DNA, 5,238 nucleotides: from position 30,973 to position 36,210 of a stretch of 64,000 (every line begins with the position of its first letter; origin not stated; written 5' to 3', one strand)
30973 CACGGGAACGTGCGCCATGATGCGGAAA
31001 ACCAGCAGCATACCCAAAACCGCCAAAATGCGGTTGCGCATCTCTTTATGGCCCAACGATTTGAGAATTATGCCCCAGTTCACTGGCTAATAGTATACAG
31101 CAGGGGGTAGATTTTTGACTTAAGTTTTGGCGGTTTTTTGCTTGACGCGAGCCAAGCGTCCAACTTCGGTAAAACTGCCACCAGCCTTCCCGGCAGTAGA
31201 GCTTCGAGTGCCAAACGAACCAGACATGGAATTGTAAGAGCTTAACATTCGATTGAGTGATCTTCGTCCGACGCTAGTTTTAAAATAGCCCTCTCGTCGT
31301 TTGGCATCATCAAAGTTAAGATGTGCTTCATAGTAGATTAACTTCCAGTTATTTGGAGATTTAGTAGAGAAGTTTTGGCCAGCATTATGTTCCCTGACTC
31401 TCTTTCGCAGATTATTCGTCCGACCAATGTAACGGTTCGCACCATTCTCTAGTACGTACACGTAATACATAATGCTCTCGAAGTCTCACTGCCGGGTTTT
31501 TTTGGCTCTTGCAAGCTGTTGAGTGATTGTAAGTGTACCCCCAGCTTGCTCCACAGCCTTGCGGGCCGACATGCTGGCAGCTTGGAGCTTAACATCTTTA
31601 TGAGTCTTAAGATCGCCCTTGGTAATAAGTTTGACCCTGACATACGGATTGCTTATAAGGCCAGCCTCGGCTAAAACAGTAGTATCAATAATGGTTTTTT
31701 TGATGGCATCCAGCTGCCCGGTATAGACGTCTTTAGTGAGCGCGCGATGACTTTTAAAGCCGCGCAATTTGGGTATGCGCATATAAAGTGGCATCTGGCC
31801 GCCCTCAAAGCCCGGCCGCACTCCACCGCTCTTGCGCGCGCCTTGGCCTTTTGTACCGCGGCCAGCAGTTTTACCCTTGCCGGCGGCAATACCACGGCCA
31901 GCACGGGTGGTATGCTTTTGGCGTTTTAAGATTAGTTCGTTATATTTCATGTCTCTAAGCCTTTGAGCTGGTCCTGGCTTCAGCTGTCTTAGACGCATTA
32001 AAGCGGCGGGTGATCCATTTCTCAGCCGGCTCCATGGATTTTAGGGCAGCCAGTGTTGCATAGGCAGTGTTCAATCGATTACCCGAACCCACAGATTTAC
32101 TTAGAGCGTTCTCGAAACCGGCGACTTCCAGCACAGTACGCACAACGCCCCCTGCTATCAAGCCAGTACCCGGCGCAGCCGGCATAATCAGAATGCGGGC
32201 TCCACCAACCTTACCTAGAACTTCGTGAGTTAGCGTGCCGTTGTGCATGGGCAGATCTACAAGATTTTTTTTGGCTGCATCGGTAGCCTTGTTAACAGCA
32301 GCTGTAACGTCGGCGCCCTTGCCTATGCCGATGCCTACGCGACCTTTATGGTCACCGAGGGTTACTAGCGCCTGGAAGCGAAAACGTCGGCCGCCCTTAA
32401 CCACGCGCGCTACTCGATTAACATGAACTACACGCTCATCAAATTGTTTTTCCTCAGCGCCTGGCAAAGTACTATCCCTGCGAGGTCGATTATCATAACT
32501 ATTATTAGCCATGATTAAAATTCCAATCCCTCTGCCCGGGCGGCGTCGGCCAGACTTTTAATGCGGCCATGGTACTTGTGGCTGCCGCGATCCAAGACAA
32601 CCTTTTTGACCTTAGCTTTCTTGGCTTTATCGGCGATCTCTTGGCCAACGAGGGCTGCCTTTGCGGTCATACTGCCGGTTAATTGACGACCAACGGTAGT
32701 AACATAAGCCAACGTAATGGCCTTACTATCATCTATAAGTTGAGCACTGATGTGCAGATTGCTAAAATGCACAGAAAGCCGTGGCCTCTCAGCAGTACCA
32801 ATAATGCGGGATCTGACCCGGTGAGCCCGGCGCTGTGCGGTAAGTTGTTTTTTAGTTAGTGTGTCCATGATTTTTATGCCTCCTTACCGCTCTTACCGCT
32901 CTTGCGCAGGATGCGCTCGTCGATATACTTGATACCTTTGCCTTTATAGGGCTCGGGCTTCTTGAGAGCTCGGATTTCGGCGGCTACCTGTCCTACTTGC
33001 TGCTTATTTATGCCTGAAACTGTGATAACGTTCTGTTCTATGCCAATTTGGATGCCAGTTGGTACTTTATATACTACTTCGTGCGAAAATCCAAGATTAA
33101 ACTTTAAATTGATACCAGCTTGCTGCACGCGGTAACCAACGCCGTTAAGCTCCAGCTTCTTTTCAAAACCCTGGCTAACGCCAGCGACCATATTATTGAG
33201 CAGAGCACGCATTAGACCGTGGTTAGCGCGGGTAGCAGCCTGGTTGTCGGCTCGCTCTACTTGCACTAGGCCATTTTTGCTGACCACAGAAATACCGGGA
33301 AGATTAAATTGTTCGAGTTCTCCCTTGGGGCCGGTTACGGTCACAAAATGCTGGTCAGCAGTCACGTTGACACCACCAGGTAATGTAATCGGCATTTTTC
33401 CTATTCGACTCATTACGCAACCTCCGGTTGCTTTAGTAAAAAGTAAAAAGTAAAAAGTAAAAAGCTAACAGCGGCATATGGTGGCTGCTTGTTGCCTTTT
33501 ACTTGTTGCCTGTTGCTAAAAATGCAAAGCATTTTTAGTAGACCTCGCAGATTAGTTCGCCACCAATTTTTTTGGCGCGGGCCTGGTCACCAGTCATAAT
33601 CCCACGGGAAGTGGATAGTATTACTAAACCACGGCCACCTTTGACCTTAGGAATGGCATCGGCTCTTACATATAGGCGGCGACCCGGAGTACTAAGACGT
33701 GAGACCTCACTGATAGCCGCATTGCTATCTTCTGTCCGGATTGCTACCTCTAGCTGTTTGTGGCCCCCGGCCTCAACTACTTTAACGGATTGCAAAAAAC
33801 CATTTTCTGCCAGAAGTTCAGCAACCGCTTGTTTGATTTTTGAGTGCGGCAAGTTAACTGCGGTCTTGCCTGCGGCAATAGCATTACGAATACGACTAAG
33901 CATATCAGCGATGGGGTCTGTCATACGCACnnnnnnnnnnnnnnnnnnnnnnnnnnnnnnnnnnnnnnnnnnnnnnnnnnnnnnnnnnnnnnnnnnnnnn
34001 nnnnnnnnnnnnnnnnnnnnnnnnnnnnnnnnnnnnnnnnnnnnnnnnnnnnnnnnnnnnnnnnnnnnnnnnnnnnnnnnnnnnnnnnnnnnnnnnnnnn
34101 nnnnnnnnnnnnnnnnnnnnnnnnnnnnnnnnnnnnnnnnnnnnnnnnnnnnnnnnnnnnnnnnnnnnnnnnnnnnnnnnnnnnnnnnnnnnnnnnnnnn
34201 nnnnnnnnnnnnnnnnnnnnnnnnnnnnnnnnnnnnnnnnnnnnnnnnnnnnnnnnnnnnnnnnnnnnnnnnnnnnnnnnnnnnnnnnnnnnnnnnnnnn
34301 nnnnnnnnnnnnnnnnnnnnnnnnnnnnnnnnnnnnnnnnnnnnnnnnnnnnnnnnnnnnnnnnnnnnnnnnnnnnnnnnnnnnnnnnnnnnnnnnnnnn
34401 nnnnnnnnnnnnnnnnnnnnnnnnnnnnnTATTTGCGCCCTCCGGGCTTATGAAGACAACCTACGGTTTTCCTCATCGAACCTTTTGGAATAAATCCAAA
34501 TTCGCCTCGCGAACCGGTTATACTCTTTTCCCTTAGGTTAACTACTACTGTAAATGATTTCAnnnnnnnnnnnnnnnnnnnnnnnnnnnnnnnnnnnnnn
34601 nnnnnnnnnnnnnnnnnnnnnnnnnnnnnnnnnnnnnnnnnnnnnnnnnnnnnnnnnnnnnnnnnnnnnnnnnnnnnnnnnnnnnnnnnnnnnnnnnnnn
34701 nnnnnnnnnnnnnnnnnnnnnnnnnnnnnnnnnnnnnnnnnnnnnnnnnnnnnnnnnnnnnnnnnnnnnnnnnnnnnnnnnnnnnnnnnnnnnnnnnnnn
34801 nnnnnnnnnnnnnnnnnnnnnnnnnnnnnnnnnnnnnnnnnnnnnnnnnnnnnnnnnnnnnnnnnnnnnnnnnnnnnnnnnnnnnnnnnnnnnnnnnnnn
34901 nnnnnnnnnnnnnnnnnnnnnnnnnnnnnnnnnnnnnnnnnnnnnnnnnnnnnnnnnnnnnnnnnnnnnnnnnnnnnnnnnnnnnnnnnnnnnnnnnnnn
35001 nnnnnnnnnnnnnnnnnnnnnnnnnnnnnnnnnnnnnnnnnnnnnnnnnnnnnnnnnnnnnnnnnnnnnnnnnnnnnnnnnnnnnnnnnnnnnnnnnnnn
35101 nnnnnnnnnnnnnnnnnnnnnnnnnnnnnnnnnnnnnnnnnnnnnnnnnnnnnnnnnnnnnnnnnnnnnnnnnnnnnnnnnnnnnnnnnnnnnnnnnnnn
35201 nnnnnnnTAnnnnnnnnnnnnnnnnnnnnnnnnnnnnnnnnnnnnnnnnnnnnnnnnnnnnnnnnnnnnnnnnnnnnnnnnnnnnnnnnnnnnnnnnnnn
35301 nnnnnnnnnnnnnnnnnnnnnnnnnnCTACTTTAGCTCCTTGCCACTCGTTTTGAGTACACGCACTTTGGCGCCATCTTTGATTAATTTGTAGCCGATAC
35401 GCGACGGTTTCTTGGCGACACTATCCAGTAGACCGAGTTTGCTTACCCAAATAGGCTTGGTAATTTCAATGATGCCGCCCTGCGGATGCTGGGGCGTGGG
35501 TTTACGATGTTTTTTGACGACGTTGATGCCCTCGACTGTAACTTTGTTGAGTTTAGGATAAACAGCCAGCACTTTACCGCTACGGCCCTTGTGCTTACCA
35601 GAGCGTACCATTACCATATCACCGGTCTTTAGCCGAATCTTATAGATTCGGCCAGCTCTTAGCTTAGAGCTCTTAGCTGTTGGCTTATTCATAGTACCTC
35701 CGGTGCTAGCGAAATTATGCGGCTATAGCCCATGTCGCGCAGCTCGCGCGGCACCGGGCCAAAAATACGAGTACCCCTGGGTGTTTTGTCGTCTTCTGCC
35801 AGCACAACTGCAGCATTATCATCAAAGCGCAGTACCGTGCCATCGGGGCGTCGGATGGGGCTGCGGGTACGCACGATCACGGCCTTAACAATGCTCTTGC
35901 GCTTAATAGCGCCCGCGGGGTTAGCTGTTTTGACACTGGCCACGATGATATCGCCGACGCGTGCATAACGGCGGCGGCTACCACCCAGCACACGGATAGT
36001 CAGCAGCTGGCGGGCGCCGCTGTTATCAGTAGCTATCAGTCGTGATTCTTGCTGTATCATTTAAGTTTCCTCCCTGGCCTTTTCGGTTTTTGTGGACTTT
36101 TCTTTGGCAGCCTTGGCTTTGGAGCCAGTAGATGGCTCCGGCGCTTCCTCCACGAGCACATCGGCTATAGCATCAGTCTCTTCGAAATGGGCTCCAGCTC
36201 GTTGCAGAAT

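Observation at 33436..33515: Families C, D and E: heptamer tandem arrays paired with approximate complements in three more spacers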

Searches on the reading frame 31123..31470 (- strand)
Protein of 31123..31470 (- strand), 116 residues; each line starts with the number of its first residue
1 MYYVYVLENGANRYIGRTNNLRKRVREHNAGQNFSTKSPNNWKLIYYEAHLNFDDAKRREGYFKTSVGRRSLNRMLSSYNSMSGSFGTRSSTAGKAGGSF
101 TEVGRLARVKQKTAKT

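Call 68: search_protein_families(library=pfam, proteins=[window:31123-31470:-], max_evalue=0.01)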
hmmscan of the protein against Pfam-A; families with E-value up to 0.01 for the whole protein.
seq(116 aa): 2 families
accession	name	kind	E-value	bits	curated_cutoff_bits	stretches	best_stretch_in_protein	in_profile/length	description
PF01541.30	GIY-YIG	-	2.2e-14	54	22.6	1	1-69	1-74/78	GIY-YIG catalytic domain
PF10544.15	T5orf172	-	8.1e-06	26.7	20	1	3-67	2-67/101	T5orf172 domain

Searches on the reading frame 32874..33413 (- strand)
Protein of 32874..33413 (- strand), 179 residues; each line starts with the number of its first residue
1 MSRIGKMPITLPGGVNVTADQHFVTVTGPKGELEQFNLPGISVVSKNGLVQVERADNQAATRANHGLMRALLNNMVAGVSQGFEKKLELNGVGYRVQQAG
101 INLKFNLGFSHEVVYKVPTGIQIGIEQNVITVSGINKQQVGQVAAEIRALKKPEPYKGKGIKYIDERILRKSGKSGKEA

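Call 6: search_protein_families(library=ncbifam, proteins=[window:32874-33413:-])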
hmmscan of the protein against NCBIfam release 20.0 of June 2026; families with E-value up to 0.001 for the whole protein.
window:32874-33413:- (179 aa): 3 families
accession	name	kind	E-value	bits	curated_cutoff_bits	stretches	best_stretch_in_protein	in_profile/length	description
TIGR03654.1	L6_bact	equivalog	2.5e-67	226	168.55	1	2-175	1-175/175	50S ribosomal protein L6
NF004037.0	PRK05518.1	equivalog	8.9e-23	80.9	184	1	8-150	9-156/181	50S ribosomal protein L6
TIGR03653.1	uL6_arch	equivalog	5.6e-22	78.4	185.4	1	9-151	4-151/170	50S ribosomal protein L6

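Call 14: find_encoding_contigs(protein=window:32877-33413:-, flank=10000, max_places=10)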
Protein seq(179 aa) (179 aa): 24 contigs read that carry it; 7 places shown.
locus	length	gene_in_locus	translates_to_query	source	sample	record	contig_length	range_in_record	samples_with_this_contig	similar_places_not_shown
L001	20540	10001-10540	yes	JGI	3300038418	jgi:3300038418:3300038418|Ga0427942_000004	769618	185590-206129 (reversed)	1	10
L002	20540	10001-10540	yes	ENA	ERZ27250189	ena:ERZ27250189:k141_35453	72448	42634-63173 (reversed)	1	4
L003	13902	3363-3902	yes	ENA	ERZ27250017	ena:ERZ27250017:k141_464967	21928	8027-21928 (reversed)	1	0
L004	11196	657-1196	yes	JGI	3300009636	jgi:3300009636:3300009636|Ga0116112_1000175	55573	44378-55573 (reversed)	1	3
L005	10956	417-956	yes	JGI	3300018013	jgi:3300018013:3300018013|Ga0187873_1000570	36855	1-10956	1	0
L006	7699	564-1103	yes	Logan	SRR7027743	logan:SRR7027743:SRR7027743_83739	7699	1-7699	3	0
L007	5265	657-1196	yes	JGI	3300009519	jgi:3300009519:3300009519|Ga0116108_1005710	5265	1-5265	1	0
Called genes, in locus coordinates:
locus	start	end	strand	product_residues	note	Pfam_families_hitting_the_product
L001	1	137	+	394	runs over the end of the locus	PF00009:GTP_EFTU, PF03144:GTP_EFTU_D2, PF03143:GTP_EFTU_D3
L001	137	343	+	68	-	-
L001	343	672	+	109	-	PF00338:Ribosomal_S10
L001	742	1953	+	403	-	PF02073:Peptidase_M29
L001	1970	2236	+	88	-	-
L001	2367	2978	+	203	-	PF00297:Ribosomal_L3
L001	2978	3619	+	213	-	PF00573:Ribosomal_L4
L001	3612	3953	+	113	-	PF00276:Ribosomal_L23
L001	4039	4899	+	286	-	PF00181:Ribosomal_L2_N, PF03947:Ribosomal_L2_C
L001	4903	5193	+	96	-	PF00203:Ribosomal_S19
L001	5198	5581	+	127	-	PF00237:Ribosomal_L22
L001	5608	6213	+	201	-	PF07650:KH_2, PF00189:Ribosomal_S3_C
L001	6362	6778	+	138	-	PF00252:Ribosomal_L16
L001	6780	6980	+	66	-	PF00831:Ribosomal_L29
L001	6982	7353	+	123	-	PF00366:Ribosomal_S17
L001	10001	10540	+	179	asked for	PF00347:Ribosomal_L6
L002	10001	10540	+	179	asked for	PF00347:Ribosomal_L6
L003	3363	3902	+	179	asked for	PF00347:Ribosomal_L6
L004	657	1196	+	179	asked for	PF00347:Ribosomal_L6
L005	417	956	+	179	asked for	PF00347:Ribosomal_L6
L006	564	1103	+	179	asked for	PF00347:Ribosomal_L6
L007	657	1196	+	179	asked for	PF00347:Ribosomal_L6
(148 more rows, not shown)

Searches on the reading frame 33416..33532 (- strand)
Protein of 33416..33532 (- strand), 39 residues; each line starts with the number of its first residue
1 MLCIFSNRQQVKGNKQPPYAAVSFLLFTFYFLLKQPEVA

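Call 68: search_protein_families(library=pfam, proteins=[window:33416-33532:-], max_evalue=0.01)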
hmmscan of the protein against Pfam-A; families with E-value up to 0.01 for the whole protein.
seq(39 aa): 0 families
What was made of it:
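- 33413..33532 (-): Family C mini-ORF, 39 codons: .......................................*. Its stop TAA overlaps the rplF ATG. No Pfam match (call 68).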

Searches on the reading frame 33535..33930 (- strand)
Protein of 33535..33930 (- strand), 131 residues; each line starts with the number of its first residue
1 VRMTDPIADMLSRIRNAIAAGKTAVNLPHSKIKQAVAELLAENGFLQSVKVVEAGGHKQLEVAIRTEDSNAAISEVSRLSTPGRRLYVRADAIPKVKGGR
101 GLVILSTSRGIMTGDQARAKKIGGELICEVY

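Call 6: search_protein_families(library=ncbifam, proteins=[window:33535-33930:-])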
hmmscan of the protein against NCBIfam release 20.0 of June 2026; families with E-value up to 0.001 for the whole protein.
window:33535-33930:- (131 aa): 2 families
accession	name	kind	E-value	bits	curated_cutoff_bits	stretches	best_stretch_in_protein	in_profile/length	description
NF001109.0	PRK00136.1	equivalog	9.7e-45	151.7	119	1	1-131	1-131/131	30S ribosomal protein S8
NF003115.0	PRK04034.1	equivalog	3.3e-16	59.2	126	1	1-131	1-130/130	30S ribosomal protein S8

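Call 11: find_encoding_contigs(protein=window:33535-33930:-, flank=10000, max_places=10)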
Protein window:33535-33930:- (131 aa): no gene with exactly this product is on record in the collection.

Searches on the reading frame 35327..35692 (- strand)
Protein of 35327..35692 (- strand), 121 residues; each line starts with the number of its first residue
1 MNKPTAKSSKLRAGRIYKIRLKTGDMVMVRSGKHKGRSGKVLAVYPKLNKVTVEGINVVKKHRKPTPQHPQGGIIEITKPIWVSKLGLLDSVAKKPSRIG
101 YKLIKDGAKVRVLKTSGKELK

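Call 6: search_protein_families(library=ncbifam, proteins=[window:35327-35692:-])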
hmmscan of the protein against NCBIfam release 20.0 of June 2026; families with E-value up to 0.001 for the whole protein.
window:35327-35692:- (121 aa): 2 families
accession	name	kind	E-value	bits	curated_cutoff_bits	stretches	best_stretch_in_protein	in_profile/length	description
TIGR01079.1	rplX_bact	equivalog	3.8e-31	107.6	53.7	1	19-119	2-103/104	50S ribosomal protein L24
TIGR01080.1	rplX_A_E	equivalog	5e-06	26.9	47.65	1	16-62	37-83/116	50S ribosomal protein L24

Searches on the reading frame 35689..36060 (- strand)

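Call 6: search_protein_families(library=ncbifam, proteins=[window:35689-36060:-])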
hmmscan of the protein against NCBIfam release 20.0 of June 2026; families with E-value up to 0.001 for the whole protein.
window:35689-36060:- (123 aa): 3 families
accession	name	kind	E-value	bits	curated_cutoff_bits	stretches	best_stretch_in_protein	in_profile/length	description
TIGR01067.1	rplN_bact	equivalog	2.9e-48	162.8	111.1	1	1-123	1-122/122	50S ribosomal protein L14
TIGR03673.1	uL14_arch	equivalog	2e-27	95.6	191.45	1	2-119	11-127/131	50S ribosomal protein L14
NF006344.0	PRK08571.1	equivalog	2.9e-27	95.1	168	1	2-119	12-128/132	50S ribosomal protein L14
